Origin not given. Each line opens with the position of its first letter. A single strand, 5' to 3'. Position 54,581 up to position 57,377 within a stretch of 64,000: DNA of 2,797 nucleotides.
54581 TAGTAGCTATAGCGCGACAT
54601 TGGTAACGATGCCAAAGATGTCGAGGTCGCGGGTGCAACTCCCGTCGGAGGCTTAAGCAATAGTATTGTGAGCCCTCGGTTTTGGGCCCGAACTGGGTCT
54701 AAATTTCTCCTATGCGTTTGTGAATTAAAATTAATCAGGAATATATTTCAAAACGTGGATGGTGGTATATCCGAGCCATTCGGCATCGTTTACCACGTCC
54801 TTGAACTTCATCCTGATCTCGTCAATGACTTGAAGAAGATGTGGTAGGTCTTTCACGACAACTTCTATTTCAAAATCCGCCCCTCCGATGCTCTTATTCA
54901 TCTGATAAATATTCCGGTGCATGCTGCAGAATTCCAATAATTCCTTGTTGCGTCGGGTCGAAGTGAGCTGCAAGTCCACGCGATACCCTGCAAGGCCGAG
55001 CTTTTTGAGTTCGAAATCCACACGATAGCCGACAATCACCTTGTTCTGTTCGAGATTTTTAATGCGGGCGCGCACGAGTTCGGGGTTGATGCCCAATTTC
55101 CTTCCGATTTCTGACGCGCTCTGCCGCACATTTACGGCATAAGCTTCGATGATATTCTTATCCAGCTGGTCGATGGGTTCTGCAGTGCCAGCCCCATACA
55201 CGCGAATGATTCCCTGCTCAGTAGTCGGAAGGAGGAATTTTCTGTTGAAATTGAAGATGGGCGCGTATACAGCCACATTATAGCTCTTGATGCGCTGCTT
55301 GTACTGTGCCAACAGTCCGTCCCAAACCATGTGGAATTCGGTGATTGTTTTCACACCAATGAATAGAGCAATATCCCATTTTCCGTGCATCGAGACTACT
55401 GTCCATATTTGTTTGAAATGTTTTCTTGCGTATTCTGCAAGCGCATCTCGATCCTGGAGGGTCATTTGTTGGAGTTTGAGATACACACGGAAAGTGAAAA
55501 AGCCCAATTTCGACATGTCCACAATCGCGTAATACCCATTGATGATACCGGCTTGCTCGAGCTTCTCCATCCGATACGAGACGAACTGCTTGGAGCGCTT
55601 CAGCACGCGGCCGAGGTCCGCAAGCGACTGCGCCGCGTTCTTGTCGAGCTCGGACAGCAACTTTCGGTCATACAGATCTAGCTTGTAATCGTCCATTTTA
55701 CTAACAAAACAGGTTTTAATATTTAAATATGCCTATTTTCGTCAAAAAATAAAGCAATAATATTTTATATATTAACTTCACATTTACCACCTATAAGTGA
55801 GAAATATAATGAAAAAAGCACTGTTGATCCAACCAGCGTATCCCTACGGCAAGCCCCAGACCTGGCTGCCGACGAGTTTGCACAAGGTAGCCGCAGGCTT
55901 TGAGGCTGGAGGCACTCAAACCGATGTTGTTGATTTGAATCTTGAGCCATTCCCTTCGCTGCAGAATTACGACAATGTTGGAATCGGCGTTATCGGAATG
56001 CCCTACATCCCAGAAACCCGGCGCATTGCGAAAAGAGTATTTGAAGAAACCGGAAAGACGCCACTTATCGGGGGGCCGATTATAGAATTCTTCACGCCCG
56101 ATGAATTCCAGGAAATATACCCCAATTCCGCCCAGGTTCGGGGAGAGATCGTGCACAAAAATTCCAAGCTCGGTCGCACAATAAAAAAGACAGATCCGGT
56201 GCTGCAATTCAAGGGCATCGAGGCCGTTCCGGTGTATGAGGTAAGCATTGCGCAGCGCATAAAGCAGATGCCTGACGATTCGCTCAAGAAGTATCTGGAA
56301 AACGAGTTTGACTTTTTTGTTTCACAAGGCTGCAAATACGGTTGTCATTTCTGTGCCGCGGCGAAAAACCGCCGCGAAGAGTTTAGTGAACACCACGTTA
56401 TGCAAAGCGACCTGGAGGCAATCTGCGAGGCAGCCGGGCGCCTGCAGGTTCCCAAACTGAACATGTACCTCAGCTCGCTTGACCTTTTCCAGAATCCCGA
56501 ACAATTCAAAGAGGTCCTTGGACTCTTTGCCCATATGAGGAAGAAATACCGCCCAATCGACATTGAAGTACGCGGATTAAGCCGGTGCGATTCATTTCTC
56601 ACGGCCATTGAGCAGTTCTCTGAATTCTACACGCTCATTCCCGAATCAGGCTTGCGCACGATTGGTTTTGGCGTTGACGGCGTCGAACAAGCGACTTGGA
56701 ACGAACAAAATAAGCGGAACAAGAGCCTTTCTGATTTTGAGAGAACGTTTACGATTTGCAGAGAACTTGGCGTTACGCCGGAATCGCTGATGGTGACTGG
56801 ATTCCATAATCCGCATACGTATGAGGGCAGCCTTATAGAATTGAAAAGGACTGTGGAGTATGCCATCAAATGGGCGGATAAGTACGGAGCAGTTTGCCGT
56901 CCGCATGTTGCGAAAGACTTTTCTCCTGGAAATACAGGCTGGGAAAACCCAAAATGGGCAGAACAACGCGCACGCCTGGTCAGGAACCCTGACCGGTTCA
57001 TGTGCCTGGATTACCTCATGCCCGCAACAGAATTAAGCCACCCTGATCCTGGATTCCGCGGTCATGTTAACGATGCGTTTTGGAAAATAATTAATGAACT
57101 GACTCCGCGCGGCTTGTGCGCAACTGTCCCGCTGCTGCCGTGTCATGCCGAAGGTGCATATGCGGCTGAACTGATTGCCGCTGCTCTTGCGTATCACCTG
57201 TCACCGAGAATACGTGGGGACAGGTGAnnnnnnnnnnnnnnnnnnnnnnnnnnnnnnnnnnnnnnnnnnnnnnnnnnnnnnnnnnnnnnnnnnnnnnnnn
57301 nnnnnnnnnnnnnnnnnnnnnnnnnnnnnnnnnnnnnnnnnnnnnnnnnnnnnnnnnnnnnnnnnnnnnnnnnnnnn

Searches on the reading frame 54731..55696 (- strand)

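Call 61: search_protein_families(library=pfam, proteins=[window:54731-55696:-], max_evalue=0.001)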
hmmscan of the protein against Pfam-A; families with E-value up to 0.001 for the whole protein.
window:54731-55696:- (321 aa): 7 families
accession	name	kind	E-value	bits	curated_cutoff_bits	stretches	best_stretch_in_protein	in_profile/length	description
PF13412.12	HTH_24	-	6.4e-17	61.3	21.9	2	6-52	1-47/48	Winged helix-turn-helix DNA-binding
PF13404.12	HTH_AsnC-type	-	1.3e-16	60.6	27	2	175-216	1-42/42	AsnC-type helix-turn-helix domain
PF12840.13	HTH_20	-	8.8e-08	32.5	27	1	11-53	7-49/51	Helix-turn-helix domain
PF01047.28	MarR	-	1.1e-05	25.6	24.6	0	13-53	8-48/59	MarR family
PF12802.13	MarR_2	-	1.6e-05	25.4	27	0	13-52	10-50/61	MarR family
PF01037.27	AsnC_trans_reg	-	0.00014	22.1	25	0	263-295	24-57/73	Lrp/AsnC ligand binding domain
PF13936.12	HTH_38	-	0.00032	20.8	27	0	5-41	4-39/44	Helix-turn-helix domain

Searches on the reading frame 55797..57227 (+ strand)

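Call 61: search_protein_families(library=pfam, proteins=[window:55797-57227:+], max_evalue=0.001)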
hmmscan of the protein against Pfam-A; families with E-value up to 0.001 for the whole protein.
window:55797-57227:+ (476 aa): 2 families
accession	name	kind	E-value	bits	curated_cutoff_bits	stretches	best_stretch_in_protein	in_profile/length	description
PF04055.27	Radical_SAM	-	2.5e-06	28.2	29.5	1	175-336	3-151/166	Radical SAM superfamily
PF01261.30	AP_endonuc_2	-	0.00024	21.3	31.1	1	302-383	58-140/249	Xylose isomerase-like TIM barrel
